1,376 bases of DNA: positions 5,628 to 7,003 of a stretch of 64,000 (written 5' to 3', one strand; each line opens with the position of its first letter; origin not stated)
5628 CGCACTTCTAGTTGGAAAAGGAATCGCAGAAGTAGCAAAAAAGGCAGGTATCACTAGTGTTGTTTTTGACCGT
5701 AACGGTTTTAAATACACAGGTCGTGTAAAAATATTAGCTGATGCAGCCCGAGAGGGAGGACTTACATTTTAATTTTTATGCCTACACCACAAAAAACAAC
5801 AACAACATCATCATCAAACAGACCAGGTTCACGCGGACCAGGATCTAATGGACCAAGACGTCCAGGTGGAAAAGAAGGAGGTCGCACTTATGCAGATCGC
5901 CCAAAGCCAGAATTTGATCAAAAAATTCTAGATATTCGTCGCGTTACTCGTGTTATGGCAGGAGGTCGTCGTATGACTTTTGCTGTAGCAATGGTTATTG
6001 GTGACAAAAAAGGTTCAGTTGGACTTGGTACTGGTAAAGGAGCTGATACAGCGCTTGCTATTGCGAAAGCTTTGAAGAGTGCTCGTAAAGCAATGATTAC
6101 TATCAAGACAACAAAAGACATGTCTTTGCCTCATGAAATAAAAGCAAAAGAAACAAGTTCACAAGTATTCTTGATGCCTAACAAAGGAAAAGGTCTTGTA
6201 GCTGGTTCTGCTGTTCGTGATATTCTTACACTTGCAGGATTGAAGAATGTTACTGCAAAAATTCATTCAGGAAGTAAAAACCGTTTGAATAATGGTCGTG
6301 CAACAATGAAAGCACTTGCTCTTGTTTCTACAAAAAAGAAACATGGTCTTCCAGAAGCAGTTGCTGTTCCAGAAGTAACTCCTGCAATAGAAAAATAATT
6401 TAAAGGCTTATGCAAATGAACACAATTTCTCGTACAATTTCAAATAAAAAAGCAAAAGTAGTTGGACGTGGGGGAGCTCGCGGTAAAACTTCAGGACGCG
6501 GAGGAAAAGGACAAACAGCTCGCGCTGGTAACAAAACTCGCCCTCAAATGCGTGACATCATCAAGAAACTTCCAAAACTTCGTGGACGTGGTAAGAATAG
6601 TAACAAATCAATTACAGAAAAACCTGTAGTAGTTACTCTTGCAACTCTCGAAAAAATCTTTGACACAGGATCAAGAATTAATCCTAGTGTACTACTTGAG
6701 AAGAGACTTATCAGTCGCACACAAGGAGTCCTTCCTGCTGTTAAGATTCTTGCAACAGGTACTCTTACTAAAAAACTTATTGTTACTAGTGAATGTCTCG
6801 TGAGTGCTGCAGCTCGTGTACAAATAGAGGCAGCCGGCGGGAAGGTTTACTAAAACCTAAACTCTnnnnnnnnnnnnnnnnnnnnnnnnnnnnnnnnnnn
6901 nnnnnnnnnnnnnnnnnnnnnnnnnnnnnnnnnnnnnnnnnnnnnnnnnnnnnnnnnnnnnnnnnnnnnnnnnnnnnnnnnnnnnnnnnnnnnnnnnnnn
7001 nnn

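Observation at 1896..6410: Rearranged spc operon with a foreign gene, its own promoter and terminator inserted between rplE and rpsN; L29 and L30 absent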

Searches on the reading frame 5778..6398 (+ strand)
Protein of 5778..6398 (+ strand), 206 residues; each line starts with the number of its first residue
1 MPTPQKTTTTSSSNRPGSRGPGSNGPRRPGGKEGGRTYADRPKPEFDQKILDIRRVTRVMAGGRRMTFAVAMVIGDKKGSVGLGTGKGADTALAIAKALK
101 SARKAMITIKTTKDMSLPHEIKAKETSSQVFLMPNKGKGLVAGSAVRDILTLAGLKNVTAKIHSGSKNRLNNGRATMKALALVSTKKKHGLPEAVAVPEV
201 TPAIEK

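Call 3: search_protein_families(library=pfam, proteins=[window:5778-6398:+], max_evalue=0.01)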
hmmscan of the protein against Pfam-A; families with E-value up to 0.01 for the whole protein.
window:5778-6398:+ (206 aa): 2 families
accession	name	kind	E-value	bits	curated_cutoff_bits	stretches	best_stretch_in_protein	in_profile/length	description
PF00333.26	Ribosomal_S5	-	1.5e-19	70.2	27.1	1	46-110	1-65/65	Ribosomal protein S5, N-terminal domain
PF03719.21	Ribosomal_S5_C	-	3.8e-14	52.3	21.5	1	124-185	2-63/71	Ribosomal protein S5, C-terminal domain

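Call 10: search_protein_families(library=ncbifam, proteins=[window:5778-6398:+], max_evalue=0.1)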
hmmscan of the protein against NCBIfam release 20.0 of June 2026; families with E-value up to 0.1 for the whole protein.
window:5778-6398:+ (206 aa): 3 families
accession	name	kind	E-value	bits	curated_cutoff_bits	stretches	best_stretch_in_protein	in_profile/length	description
TIGR01021.1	rpsE_bact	equivalog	1.3e-40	138.8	164.05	1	45-188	3-145/156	30S ribosomal protein S5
NF003125.0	PRK04044.1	equivalog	4.3e-25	88.5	252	1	44-186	49-201/213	30S ribosomal protein S5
TIGR01020.1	uS5_euk_arch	equivalog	7.3e-25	87.6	181.65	1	44-185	47-199/212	30S ribosomal protein S5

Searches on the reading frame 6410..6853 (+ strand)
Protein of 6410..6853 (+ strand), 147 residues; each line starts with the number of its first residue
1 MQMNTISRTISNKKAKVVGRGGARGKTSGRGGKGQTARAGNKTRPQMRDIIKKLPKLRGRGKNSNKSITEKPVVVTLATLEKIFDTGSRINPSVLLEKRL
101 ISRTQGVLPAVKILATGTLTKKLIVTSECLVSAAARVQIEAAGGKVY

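Call 3: search_protein_families(library=pfam, proteins=[window:6410-6853:+], max_evalue=0.01)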
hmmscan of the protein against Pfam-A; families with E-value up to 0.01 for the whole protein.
window:6410-6853:+ (147 aa): 1 family
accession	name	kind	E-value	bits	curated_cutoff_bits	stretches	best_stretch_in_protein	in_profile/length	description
PF00828.25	Ribosomal_L27A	-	1.5e-11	44.9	21.5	1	74-146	1-71/72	Ribosomal proteins 50S-L15, 50S-L18e, 60S-L27A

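Call 10: search_protein_families(library=ncbifam, proteins=[window:6410-6853:+], max_evalue=0.1)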
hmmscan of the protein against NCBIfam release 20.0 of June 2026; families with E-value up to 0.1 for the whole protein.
window:6410-6853:+ (147 aa): 2 families
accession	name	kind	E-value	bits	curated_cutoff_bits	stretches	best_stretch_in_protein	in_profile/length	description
TIGR01071.1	rplO_bact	equivalog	4.1e-21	75.3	77.95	1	8-146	8-143/144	50S ribosomal protein L15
NF003079.0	PRK04005.1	equivalog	0.0046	16.6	85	1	98-146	54-101/121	50S ribosomal protein L18e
